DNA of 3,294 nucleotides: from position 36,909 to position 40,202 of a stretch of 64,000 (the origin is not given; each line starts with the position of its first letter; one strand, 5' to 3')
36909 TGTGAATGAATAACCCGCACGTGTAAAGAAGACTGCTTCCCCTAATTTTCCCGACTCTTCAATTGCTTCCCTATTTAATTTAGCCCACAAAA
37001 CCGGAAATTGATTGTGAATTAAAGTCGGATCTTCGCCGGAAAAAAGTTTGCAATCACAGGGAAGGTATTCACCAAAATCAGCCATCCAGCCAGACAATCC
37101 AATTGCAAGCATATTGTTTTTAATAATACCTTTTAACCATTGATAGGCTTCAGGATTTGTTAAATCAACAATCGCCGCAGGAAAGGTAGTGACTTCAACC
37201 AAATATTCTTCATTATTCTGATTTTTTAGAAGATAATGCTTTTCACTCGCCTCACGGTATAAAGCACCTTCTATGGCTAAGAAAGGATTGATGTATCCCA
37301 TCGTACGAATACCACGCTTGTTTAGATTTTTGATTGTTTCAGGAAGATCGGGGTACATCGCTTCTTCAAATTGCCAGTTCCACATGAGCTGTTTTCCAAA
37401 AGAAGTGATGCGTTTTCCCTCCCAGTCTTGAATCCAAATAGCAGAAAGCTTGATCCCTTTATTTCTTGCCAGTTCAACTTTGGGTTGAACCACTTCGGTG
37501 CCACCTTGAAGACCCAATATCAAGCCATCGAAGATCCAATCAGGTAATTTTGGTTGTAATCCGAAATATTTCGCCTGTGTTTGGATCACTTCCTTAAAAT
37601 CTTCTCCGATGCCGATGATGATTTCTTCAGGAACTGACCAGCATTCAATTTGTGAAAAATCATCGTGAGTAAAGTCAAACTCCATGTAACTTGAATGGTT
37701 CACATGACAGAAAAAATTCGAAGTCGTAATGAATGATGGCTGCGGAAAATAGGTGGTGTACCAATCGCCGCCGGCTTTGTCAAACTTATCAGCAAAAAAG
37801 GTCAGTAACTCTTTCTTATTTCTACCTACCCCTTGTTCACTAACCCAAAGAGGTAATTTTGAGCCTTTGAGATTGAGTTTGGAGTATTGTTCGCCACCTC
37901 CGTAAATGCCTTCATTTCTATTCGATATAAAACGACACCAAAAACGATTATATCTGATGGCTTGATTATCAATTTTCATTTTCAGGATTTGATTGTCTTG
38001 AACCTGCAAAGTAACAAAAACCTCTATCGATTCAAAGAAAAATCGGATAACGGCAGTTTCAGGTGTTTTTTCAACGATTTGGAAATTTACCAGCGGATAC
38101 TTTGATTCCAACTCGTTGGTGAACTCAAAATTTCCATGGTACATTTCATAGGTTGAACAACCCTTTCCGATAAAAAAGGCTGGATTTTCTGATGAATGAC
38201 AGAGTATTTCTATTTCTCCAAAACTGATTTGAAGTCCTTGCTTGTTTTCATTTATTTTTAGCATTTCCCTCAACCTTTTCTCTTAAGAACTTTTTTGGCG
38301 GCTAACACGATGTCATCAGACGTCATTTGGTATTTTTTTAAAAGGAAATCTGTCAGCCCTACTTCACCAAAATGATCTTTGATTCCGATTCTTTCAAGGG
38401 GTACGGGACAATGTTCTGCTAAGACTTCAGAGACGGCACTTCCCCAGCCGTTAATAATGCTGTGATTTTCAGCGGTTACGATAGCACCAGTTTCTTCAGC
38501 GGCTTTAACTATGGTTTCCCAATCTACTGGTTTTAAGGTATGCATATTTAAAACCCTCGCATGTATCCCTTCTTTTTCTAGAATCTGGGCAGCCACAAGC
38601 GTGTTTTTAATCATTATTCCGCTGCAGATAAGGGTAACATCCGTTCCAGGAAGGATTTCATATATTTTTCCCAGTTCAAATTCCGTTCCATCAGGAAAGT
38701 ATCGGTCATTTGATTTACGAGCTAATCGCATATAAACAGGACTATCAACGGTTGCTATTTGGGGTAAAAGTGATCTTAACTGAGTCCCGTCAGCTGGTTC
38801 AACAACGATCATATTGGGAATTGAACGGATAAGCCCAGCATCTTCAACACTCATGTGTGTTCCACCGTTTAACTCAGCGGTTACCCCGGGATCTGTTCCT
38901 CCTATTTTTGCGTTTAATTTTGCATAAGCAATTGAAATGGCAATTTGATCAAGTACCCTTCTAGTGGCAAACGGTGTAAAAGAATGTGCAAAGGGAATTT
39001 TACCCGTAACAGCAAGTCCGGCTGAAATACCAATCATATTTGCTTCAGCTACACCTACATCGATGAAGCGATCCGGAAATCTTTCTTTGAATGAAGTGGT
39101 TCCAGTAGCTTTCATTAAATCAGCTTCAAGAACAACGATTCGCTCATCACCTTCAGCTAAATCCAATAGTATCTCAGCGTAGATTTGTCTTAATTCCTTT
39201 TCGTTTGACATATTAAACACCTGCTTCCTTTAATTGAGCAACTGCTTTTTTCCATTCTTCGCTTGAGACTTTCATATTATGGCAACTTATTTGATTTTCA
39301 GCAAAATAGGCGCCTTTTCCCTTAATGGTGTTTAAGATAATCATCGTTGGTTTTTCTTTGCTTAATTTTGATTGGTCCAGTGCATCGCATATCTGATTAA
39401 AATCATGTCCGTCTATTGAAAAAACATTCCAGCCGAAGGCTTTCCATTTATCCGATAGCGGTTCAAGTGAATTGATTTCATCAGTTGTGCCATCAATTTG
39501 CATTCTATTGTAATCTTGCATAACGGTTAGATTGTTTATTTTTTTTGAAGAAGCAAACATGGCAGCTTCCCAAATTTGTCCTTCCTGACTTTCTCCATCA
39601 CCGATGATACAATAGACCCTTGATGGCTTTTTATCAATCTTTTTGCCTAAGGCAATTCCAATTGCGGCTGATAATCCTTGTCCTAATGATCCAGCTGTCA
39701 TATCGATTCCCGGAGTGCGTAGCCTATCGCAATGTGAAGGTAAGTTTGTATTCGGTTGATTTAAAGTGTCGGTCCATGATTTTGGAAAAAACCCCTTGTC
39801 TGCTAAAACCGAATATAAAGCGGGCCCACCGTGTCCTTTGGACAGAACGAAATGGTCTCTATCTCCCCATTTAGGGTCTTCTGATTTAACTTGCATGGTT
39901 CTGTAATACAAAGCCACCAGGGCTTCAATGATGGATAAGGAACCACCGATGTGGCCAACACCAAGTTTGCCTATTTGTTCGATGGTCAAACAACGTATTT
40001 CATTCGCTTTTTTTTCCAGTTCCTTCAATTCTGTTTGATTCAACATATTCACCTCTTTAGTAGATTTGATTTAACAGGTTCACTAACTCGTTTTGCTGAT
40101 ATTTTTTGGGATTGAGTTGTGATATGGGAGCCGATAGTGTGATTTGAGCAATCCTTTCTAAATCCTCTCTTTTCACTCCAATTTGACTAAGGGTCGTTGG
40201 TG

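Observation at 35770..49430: Apparently complete transketolase-type sulfoglycolysis (sulfo-TK) cluster in a Thermotogota-like genome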

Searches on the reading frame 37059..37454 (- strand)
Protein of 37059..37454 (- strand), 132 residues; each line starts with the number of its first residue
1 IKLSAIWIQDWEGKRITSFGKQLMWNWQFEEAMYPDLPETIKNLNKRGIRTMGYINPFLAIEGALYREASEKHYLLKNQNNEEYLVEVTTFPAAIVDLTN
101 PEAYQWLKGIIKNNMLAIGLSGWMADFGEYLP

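Call 59: search_solved_structures(query=window:37059-37454:-, max_evalue=1e-20, show_alignments=5)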
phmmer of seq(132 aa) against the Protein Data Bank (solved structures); distinct sequences matched with E-value up to 1e-20: 6.
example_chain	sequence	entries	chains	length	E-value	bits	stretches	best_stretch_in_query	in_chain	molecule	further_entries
6pnr_A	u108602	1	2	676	3.3e-49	169.6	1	1-132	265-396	Alpha-glucosidase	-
8r56_A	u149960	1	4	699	1.3e-46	161.1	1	2-132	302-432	Glycosyl hydrolase, family 31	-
5aee_A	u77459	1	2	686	4.5e-43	149.7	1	1-132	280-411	ALPHA-GLUCOSIDASE YIHQ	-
5aed_A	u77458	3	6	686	4.5e-43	149.7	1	1-132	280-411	ALPHA-GLUCOSIDASE YIHQ | Sulfoquinovosidase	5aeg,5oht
5ohs_A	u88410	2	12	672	3.8e-35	124.1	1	2-132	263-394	Alpha-glucosidase yihQ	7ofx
5ohy_A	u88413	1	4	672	3.8e-35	124.1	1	2-132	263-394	Alpha-glucosidase yihQ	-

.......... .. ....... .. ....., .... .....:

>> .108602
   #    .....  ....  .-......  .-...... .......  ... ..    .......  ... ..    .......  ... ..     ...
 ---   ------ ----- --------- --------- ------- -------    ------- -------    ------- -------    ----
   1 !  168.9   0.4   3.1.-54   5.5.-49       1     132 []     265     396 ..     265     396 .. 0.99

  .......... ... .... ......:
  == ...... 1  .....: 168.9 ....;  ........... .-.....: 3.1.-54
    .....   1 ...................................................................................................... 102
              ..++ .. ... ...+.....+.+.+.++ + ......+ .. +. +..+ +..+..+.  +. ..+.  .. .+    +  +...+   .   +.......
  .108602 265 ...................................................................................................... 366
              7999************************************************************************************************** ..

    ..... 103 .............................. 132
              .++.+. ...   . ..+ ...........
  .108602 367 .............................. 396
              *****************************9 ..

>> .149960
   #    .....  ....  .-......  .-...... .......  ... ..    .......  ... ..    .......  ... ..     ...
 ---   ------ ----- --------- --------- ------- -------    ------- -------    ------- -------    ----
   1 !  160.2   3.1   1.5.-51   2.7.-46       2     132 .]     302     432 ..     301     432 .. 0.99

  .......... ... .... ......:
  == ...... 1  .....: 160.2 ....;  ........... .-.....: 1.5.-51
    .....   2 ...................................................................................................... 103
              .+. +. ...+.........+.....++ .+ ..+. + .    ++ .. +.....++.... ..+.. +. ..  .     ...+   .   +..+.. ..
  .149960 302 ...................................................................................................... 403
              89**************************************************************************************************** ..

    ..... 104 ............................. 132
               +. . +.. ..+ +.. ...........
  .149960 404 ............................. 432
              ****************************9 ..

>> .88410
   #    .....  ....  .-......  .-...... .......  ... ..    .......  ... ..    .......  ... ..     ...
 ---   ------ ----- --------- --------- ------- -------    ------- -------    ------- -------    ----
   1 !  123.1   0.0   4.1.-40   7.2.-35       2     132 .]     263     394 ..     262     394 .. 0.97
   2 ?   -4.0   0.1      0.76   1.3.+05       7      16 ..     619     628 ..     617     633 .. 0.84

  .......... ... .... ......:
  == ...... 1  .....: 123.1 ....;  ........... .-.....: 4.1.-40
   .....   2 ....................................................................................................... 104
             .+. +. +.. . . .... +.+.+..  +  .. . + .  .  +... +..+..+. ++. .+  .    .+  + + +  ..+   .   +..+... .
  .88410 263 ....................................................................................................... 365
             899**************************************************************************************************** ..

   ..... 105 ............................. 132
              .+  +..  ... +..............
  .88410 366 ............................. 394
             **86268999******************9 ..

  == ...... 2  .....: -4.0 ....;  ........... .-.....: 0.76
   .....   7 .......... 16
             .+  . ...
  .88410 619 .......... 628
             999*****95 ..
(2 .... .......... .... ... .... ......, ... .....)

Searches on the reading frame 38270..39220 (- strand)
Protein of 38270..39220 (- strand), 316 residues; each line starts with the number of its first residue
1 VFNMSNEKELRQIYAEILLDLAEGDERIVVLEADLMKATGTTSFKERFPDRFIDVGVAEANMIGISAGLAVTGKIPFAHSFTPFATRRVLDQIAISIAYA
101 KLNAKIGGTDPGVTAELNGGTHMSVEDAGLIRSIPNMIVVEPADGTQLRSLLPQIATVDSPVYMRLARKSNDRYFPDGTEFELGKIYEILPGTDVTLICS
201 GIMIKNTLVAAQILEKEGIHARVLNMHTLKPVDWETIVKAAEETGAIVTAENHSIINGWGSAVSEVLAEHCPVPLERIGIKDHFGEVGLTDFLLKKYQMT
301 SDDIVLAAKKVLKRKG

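Call 3: search_protein_families(library=pfam, proteins=[window:38270-39220:-])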
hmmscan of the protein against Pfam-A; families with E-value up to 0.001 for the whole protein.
window:38270-39220:- (316 aa): 2 families
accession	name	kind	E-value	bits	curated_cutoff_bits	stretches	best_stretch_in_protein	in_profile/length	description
PF02779.29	Transket_pyr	-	5.7e-32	111.2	27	1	9-169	4-170/174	Transketolase, pyrimidine binding domain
PF02780.25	Transketolase_C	-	4.4e-27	94.9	25.9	1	187-304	4-124/124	Transketolase, C-terminal domain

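Call 4: search_protein_families(library=ncbifam, proteins=[window:38270-39220:-])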
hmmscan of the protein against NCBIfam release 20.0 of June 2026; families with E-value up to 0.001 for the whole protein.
window:38270-39220:- (316 aa): 10 families
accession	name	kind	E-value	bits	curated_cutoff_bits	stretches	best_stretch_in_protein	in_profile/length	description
NF004559.0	PRK05899.2-5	equivalog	4.5e-68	230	488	1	3-313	313-625/627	transketolase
TIGR00204.1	dxs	equivalog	1.9e-47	162.2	465.95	1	10-305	312-608/616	1-deoxy-D-xylulose-5-phosphate synthase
NF003933.0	PRK05444.2-2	equivalog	2e-35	122.4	395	1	11-311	292-604/606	1-deoxy-D-xylulose-5-phosphate synthase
NF004556.0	PRK05899.2-2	equivalog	2.9e-35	121.6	575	1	3-312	317-638/639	transketolase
NF008968.0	PRK12315.1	subfamily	1.8e-30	105.8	510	1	6-312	277-581/582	1-deoxy-D-xylulose-5-phosphate synthase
NF006667.0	PRK09212.1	subfamily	2.1e-19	69.6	321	1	46-314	46-325/327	pyruvate dehydrogenase complex E1 component subunit beta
NF008854.0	PRK11892.1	equivalog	2.2e-19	69.5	454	1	49-311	188-461/464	pyruvate dehydrogenase complex E1 component subunit beta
TIGR00232.1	tktlase_bact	equivalog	1.8e-13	49.8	682.25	1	11-312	352-653/654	transketolase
NF004558.0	PRK05899.2-4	equivalog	7.4e-11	41.1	788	1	30-310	365-648/651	transketolase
NF007201.0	PRK09622.1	equivalog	5.7e-06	25.5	590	1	178-266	254-341/405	2-oxoacid:ferredoxin oxidoreductase subunit alpha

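Call 35: search_solved_structures(query=window:38270-39220:-, show_alignments=3, max_evalue=1e-10)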
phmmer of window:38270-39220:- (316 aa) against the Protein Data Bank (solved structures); distinct sequences matched with E-value up to 1e-10: 25.
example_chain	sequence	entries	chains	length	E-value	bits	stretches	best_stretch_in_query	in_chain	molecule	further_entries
6yaj_AAA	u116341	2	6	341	4.5e-84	285.8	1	10-314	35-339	C-terminal chain of split transketolase from Carboxydothermus hydrogenoformans | C-terminal component of the split chain transketolase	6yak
6rjb_A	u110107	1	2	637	1.1e-39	140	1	8-309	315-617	Transketolase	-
6ha3_A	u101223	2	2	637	1.5e-39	139.6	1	8-309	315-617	Transketolase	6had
4kxu_A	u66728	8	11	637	1.5e-39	139.6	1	8-309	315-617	Transketolase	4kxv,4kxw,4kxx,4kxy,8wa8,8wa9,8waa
3ooy_A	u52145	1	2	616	2e-39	139.2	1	8-305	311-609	Transketolase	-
3mos_A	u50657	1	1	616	2.5e-39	138.9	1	8-298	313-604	Transketolase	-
8a29_A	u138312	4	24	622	3.9e-31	112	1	12-299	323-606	1-deoxy-D-xylulose-5-phosphate synthase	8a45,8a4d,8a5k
8a8y_A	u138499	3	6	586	9.8e-29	104.1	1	12-289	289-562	1-deoxy-D-xylulose-5-phosphate synthase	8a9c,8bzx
6xxg_AAA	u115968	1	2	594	3.4e-28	102.3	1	14-288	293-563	1-deoxy-D-xylulose-5-phosphate synthase,1-deoxy-D-xylulose-5-phosphate synthase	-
2o1x_A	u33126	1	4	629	3.9e-28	102.1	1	14-288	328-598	1-deoxy-D-xylulose-5-phosphate synthase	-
2o1s_A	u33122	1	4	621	4e-28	102.1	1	12-289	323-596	1-deoxy-D-xylulose-5-phosphate synthase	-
6ouv_A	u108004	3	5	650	4.2e-28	102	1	14-288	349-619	1-deoxy-D-xylulose-5-phosphate synthase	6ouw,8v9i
7bzx_B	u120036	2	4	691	2.8e-27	99.3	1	10-268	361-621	1-deoxy-D-xylulose-5-phosphate synthase, chloroplastic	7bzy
8ogh_A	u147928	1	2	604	3e-24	89.4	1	14-304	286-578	1-deoxy-D-xylulose-5-phosphate synthase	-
9hn8_A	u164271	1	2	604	3.3e-24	89.2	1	14-304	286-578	1-deoxy-D-xylulose-5-phosphate synthase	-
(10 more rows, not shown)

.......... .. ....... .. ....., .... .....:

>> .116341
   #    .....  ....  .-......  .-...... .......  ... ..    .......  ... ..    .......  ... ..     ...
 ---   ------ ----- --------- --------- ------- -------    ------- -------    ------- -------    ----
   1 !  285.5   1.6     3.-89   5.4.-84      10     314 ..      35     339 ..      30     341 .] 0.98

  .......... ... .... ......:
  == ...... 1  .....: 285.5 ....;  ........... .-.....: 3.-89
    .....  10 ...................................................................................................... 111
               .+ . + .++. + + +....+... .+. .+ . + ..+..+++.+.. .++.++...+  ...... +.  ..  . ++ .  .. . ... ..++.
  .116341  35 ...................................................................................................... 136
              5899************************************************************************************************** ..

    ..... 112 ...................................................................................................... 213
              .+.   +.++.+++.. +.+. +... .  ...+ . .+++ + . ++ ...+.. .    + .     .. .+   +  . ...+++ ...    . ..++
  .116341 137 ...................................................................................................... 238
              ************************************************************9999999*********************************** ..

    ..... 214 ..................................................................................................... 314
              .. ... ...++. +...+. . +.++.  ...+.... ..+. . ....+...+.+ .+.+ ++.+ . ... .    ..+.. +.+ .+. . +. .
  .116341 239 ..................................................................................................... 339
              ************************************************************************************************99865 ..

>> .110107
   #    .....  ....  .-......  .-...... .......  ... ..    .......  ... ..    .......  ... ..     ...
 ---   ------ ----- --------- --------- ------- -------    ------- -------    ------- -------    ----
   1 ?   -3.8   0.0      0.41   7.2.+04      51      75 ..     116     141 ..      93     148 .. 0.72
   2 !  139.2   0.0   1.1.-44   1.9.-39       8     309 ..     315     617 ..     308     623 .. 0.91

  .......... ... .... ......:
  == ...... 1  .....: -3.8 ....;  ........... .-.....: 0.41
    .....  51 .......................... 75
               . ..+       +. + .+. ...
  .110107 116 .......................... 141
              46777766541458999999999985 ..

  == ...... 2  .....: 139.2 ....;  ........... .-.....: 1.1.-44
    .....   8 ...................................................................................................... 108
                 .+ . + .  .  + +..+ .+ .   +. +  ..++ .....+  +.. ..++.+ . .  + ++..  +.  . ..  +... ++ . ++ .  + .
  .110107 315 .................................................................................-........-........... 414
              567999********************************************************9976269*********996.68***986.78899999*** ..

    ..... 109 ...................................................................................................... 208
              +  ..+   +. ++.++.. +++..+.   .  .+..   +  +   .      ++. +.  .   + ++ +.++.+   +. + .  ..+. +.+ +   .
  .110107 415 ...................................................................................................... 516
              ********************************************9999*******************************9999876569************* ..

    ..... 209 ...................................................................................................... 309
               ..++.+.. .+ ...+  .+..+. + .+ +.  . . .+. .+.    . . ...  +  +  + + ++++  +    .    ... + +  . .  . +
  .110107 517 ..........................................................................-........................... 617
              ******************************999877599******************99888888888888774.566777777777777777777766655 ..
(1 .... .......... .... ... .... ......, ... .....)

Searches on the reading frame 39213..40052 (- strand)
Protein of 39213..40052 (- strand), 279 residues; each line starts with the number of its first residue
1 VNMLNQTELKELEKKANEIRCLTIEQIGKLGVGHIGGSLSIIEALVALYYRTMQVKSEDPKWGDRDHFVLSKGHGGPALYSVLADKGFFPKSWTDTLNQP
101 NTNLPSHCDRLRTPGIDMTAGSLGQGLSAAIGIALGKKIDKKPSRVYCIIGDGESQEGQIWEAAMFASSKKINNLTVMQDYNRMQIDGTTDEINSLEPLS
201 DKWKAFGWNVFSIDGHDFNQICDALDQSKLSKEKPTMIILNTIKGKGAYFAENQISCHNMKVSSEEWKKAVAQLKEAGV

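Call 3: search_protein_families(library=pfam, proteins=[window:39213-40052:-])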
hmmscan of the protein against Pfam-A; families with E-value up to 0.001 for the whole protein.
window:39213-40052:- (279 aa): 5 families
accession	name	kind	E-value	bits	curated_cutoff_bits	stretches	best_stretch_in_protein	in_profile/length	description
PF00456.26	Transketolase_N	-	2.4e-51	175.1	22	1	14-270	4-271/334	Transketolase, thiamine diphosphate binding domain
PF13292.11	DXP_synthase_N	-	3.6e-14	53.1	21.2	1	121-189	111-178/274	1-deoxy-D-xylulose-5-phosphate synthase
PF00676.26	E1_dh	-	1.6e-09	37.6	22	1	122-226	102-205/300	Dehydrogenase E1 component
PF09364.15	XFP_N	-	1.5e-06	27.7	23.7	1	103-221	123-240/364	XFP N-terminal domain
PF02775.26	TPP_enzyme_C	-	2.1e-05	24.8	21.9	1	118-169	25-71/151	Thiamine pyrophosphate enzyme, C-terminal TPP binding domain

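Call 4: search_protein_families(library=ncbifam, proteins=[window:39213-40052:-])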
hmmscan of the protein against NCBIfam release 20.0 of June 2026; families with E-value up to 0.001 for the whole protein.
window:39213-40052:- (279 aa): 16 families
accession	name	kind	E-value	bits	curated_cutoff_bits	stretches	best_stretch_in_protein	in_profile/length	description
NF004559.0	PRK05899.2-5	equivalog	1e-77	261.8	488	1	4-276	10-281/627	transketolase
NF004556.0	PRK05899.2-2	equivalog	8.7e-69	232.4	575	1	3-274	8-276/639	transketolase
TIGR00232.1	tktlase_bact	equivalog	3.4e-55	187.6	682.25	1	14-273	2-272/654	transketolase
NF004558.0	PRK05899.2-4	equivalog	6.4e-50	170.2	788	1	13-274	4-270/651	transketolase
TIGR00204.1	dxs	equivalog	3.2e-16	59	465.95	1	3-189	9-178/616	1-deoxy-D-xylulose-5-phosphate synthase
NF008968.0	PRK12315.1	subfamily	1.6e-14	53.1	510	2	125-258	118-259/582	1-deoxy-D-xylulose-5-phosphate synthase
NF003933.0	PRK05444.2-2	equivalog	2.9e-14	52.5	395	1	120-269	117-276/606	1-deoxy-D-xylulose-5-phosphate synthase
TIGR03181.1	PDH_E1_alph_x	equivalog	1.5e-11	43.8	411.35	1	123-226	124-226/341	pyruvate dehydrogenase (acetyl-transferring) E1 component subunit alpha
TIGR03182.1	PDH_E1_alph_y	equivalog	5.7e-11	41.9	393.85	1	122-253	111-244/315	pyruvate dehydrogenase (acetyl-transferring) E1 component subunit alpha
TIGR00759.1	aceE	equivalog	2.3e-09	35.8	859.9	1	140-211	215-287/885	pyruvate dehydrogenase (acetyl-transferring), homodimeric type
NF003616.0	PRK05261.1-1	subfamily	1.3e-07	30.3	777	1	112-228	132-252/788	phosphoketolase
TIGR03186.1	AKGDH_not_PDH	exception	1.2e-06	27.1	1408.3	0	142-212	217-288/889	alpha-ketoglutarate dehydrogenase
NF003619.0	PRK05261.1-4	subfamily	2.7e-05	22.3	962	1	103-226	135-257/799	phosphoketolase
NF005485.1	PRK07092.1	equivalog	0.00014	20.8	493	1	118-164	393-437/523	benzoylformate decarboxylase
NF003621.0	PRK05261.1-6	subfamily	0.00024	19.3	1295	1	103-224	131-251/801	phosphoketolase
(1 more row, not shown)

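Call 58: search_solved_structures(query=window:39213-40052:-, max_evalue=1e-20, show_alignments=1)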
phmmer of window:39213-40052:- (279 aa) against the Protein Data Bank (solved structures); distinct sequences matched with E-value up to 1e-20: 41.
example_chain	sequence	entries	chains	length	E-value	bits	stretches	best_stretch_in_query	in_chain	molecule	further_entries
6yak_AAA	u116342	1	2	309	2.4e-85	289.5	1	6-275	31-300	N-terminal component of the split chain transketolase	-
3mos_A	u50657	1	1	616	1.3e-49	172.3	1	5-262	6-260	Transketolase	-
4kxu_A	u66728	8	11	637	1.4e-49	172.2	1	5-262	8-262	Transketolase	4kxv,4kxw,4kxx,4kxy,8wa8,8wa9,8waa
6rjb_A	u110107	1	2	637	1.4e-49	172.2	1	5-262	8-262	Transketolase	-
3ooy_A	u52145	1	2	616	3.1e-49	171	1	7-262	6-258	Transketolase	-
6ha3_A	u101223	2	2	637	3.7e-49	170.8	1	5-262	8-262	Transketolase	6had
3m34_A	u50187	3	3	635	7.8e-36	127.1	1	8-273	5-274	Transketolase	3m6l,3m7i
3l84_A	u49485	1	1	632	1.4e-35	126.2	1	10-273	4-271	Transketolase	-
3uk1_A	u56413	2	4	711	3.6e-35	124.9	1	15-267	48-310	Transketolase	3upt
3kom_A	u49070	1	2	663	4.7e-35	124.5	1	16-274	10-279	Transketolase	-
3hyl_A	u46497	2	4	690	7.2e-35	123.9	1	15-268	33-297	Transketolase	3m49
4xeu_A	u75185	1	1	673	9.6e-35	123.5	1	13-267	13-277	Transketolase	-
1gpu_A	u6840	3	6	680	4.3e-34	121.4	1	8-268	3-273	TRANSKETOLASE 1 | TRANSKETOLASE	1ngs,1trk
1tka_A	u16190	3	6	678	8.7e-34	120.4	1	16-268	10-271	TRANSKETOLASE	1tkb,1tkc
7wrr_A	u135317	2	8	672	1.3e-33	119.8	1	8-248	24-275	Transketolase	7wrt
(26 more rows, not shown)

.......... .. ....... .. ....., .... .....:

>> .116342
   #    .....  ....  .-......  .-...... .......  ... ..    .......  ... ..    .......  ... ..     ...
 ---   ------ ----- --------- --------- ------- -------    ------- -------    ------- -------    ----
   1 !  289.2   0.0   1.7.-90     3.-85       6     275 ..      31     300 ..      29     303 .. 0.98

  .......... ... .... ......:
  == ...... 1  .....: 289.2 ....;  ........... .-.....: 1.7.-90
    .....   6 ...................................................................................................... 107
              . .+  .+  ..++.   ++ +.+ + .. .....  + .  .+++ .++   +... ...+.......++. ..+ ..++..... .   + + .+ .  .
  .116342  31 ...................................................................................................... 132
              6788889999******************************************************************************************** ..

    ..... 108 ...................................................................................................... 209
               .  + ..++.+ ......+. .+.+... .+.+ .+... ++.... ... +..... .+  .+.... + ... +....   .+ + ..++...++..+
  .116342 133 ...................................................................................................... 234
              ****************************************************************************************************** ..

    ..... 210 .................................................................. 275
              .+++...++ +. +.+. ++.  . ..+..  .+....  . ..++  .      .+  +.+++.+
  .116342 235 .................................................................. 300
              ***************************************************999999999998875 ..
